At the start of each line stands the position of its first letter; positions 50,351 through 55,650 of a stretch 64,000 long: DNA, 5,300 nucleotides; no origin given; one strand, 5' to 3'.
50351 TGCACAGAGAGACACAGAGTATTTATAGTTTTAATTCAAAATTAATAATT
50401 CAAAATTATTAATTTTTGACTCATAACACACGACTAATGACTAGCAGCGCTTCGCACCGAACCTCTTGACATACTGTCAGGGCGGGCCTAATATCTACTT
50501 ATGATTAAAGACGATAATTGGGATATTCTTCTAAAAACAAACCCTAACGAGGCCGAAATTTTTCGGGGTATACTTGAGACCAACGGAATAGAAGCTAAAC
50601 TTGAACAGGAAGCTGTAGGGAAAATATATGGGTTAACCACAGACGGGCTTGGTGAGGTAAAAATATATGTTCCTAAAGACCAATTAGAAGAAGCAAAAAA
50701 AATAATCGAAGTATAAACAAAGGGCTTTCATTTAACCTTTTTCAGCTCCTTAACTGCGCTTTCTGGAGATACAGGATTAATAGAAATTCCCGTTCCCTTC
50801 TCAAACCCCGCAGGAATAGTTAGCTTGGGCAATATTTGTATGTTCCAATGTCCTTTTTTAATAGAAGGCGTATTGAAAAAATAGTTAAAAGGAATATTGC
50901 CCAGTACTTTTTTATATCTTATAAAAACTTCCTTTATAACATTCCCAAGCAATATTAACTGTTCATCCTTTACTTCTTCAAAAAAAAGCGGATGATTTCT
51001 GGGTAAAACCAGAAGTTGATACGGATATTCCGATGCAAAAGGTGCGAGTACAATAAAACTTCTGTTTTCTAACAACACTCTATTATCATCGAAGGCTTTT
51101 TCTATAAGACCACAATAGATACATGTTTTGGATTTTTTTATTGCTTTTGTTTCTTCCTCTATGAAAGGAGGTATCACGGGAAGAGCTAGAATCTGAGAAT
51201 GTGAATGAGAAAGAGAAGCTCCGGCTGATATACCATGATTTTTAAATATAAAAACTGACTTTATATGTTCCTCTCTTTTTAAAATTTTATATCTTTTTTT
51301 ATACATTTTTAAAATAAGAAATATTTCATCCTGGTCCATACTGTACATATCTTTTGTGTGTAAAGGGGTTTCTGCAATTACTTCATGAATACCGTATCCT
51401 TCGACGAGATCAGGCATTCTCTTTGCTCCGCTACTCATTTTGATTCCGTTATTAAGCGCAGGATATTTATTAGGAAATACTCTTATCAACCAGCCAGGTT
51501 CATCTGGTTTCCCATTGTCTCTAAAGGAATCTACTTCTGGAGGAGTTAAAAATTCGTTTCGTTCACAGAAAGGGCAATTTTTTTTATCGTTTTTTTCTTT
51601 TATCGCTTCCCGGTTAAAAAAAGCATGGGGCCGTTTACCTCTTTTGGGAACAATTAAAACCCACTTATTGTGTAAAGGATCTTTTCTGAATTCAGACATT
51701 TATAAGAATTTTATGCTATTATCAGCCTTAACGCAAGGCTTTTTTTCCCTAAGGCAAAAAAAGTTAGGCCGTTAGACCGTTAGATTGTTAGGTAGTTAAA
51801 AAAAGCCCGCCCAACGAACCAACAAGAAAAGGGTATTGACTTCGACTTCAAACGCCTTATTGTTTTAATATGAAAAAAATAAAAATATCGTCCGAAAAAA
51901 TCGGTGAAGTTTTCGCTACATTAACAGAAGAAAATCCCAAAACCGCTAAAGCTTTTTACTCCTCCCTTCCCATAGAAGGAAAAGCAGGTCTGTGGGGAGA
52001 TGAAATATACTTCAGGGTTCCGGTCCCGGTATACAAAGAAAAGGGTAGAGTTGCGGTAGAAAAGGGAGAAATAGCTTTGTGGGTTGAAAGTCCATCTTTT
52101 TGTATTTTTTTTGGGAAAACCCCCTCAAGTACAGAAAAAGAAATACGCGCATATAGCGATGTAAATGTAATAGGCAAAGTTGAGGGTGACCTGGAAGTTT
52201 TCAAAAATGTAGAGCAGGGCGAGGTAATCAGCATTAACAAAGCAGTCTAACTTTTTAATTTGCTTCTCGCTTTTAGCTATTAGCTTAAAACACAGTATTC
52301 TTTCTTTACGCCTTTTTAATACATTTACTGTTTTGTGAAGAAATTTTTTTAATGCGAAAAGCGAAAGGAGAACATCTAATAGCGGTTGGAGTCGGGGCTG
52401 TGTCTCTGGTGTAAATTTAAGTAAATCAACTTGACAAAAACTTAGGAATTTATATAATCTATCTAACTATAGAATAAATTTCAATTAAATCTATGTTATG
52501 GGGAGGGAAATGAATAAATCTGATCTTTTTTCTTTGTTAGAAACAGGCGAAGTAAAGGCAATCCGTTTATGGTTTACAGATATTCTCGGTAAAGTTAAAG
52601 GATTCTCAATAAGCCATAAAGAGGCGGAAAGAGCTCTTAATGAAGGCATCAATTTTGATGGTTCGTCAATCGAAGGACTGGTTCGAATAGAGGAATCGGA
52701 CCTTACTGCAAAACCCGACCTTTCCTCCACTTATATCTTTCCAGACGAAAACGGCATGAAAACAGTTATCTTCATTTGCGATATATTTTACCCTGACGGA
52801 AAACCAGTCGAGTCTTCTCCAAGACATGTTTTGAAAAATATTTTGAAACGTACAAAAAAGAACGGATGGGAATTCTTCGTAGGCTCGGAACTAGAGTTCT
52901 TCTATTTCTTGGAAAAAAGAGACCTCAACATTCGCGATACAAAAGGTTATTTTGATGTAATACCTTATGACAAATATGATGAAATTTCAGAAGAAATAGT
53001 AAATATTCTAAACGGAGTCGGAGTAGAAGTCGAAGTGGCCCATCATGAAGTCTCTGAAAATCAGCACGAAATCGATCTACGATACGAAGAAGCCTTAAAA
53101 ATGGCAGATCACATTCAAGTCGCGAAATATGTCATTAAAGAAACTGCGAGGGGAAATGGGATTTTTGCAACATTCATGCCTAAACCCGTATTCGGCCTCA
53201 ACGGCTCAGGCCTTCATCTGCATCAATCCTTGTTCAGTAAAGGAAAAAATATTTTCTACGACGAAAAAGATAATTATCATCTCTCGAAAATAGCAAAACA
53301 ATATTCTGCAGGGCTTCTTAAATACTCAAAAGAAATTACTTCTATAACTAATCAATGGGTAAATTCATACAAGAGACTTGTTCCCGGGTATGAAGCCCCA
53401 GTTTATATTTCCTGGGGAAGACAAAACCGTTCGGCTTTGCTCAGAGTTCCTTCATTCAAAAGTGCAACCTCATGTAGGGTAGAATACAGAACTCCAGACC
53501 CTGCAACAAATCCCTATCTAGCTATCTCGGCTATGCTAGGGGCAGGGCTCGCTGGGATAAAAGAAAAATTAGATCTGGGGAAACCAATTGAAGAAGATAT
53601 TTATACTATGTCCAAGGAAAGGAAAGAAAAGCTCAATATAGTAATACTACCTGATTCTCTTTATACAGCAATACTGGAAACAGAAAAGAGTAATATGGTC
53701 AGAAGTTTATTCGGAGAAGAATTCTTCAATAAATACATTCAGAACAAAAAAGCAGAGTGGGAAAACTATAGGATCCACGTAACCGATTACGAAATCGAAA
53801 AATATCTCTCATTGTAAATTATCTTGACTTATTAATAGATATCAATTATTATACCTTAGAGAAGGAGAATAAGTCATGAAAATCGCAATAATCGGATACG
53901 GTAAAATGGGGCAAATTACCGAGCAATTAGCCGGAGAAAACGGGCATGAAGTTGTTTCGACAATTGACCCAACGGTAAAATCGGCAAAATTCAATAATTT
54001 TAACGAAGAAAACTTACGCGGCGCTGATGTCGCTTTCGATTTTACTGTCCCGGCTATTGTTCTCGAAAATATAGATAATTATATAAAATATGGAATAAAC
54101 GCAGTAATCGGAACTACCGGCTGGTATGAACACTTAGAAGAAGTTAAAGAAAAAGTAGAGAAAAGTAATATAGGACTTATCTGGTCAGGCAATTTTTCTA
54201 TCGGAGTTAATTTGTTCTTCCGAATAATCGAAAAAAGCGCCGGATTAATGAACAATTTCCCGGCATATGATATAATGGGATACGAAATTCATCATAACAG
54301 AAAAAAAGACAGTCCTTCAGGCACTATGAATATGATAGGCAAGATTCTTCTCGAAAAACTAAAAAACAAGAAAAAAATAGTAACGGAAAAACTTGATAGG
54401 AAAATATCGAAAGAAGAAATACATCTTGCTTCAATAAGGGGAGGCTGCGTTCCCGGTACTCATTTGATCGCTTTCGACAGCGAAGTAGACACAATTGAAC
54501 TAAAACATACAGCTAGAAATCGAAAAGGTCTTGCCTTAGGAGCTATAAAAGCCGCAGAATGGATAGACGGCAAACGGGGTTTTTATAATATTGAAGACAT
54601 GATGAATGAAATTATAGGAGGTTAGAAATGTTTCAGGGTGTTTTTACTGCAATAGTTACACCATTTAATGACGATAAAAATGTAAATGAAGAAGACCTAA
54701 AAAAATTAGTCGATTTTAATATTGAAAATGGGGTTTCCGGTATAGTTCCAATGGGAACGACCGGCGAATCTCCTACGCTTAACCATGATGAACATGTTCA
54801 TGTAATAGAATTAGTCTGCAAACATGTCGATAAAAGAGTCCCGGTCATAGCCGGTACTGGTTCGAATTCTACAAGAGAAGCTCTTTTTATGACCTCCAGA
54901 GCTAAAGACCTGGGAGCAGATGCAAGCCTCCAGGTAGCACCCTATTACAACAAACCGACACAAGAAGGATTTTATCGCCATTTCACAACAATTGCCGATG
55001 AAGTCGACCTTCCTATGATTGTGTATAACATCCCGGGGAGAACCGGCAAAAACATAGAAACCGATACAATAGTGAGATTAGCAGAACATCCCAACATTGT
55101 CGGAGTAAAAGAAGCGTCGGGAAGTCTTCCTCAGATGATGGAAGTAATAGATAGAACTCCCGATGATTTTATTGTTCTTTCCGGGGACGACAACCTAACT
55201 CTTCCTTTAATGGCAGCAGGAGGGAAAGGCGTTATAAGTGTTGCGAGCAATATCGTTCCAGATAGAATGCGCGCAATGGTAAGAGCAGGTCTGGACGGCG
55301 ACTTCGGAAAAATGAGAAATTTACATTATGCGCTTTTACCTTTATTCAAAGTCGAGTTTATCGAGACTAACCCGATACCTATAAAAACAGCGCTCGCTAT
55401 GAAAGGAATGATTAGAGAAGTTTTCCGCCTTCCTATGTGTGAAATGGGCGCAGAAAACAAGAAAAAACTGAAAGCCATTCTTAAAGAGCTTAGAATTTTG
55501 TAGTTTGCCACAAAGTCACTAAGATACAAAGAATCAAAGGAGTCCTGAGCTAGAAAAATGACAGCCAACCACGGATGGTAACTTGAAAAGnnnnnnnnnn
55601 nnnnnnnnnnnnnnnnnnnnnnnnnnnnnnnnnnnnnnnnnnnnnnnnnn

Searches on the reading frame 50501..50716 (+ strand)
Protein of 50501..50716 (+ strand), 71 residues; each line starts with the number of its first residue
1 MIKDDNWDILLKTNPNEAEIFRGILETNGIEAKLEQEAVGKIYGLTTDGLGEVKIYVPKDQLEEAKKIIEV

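Call 13: search_protein_families(library=pfam, proteins=[window:50501-50716:+], max_evalue=0.01)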
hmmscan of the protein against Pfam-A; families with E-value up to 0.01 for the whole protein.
window:50501-50716:+ (71 aa): 1 family
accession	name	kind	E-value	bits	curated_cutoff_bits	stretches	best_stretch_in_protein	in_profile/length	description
PF09413.15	DUF2007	-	9e-08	32.6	25.7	1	12-70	7-63/66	Putative prokaryotic signal transducing protein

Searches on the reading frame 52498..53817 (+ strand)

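Call 13: search_protein_families(library=pfam, proteins=[window:52498-53817:+], max_evalue=0.01)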
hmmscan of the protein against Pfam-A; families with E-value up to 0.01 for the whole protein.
window:52498-53817:+ (439 aa): 2 families
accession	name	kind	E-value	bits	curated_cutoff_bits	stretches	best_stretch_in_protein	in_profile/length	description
PF00120.29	Gln-synt_C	-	1.5e-122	409.4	24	1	106-436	2-344/344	Glutamine synthetase, catalytic domain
PF03951.24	Gln-synt_N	-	2.5e-24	85.1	33.4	1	19-98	2-81/82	Glutamine synthetase, beta-Grasp domain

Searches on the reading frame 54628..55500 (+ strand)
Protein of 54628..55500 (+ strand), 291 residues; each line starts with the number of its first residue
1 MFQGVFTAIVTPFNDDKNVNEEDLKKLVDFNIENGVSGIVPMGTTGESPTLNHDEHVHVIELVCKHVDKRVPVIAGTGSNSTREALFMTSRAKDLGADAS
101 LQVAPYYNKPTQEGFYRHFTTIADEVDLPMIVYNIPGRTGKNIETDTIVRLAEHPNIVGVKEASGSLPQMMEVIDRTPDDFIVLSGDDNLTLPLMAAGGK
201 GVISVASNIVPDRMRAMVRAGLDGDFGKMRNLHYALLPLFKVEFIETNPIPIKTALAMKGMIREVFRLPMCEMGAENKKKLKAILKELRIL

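Call 40: find_homologous_proteins(query=window:54628-55500:+, max_evalue=1e-40)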
Query window:54628-55500:+ (291 aa): 8000 proteins with E <= 1e-40 among 8000 candidates; the best 120 are listed.
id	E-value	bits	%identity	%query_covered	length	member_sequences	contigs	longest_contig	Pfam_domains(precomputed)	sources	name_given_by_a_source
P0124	9.8e-177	604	92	100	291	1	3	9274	PF00701.29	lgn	-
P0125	1.7e-174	597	91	100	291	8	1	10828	PF00701.29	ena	-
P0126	6.0e-174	595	91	100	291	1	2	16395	PF00701.29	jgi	jgi:4-hydroxy-tetrahydrodipicolinate synthase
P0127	2.6e-173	593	90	100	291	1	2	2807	PF00701.29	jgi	jgi:4-hydroxy-tetrahydrodipicolinate synthase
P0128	3.8e-173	593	90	100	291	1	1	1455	PF00701.29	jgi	jgi:4-hydroxy-tetrahydrodipicolinate synthase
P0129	1.2e-172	591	90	95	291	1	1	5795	PF00701.29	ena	-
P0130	6.2e-172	589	88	100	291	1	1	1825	PF00701.29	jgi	-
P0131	1.7e-171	587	89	100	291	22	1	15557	PF00701.29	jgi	jgi:4-hydroxy-tetrahydrodipicolinate synthase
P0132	2.4e-171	587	88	100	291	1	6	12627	PF00701.29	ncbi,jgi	-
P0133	6.8e-171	585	89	100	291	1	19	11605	PF00701.29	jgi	-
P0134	1.3e-170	584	88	100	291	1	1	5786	PF00701.29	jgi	-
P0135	3.0e-170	583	88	100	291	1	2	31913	PF00701.29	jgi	-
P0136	6.5e-170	582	88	100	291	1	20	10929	PF00701.29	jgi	-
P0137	7.3e-169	579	87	100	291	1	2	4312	PF00701.29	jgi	-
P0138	1.1e-168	578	87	100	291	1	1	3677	PF00701.29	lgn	-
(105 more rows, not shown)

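Call 41: find_encoding_contigs(protein=P0126, flank=10000, max_places=4)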
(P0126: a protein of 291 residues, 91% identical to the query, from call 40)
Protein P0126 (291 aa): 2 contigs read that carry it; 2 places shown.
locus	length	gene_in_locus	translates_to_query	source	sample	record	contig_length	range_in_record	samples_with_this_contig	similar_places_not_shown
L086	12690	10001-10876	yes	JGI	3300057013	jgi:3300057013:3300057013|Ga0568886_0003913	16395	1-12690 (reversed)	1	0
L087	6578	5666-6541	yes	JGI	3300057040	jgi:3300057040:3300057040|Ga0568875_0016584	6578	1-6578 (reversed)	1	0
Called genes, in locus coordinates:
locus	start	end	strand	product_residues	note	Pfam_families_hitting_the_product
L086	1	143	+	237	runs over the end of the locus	PF01180:DHO_dh (faint), PF01884:PcrB, PF00977:His_biosynth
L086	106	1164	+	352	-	PF03706:LPG_synthase_TM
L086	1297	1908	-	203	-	PF13560:HTH_31 (weak), PF01381:HTH_3, PF12844:HTH_19, PF13443:HTH_26, PF00717:Peptidase_S24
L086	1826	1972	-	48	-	-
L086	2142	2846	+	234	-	PF13487:HD_5, PF01966:HD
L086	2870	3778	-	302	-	-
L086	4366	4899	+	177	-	-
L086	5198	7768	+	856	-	PF02985:HEAT (faint), PF03130:HEAT_PBS (faint), PF13646:HEAT_2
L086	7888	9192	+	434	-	PF03951:Gln-synt_N, PF00120:Gln-synt_C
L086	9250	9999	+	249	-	PF01113:DapB_N, PF05173:DapB_C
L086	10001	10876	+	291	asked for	PF00701:DHDPS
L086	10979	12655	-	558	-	PF00515:TPR_1 (faint), PF07719:TPR_2 (faint), PF13174:TPR_6 (faint), PF13181:TPR_8 (faint), PF13414:TPR_11 (faint), PF13424:TPR_12 (faint), PF13428:TPR_14 (faint), PF10029:DUF2271, +5 more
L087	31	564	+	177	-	-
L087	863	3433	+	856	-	PF02985:HEAT (faint), PF03130:HEAT_PBS (faint), PF13646:HEAT_2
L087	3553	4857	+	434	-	PF03951:Gln-synt_N, PF00120:Gln-synt_C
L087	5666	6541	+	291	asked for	PF00701:DHDPS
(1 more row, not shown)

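Call 42: find_encoding_contigs(protein=P0125, flank=10000, max_places=4)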
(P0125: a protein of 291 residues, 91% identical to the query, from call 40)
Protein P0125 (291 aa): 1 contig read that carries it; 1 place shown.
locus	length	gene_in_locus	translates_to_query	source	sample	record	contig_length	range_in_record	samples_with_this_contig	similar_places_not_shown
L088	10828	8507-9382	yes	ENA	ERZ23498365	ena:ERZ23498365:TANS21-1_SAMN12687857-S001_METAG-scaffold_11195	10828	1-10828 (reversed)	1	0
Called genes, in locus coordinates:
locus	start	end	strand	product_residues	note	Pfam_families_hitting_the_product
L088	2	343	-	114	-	?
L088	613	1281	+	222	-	PF13487:HD_5, PF01966:HD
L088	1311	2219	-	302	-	-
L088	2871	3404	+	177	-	-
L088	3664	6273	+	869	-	PF02985:HEAT (faint), PF03130:HEAT_PBS (faint), PF13646:HEAT_2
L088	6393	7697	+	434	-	PF03951:Gln-synt_N, PF00120:Gln-synt_C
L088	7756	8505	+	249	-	PF01113:DapB_N, PF05173:DapB_C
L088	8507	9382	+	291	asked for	PF00701:DHDPS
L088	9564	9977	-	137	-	PF12675:DUF3795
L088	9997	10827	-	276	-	?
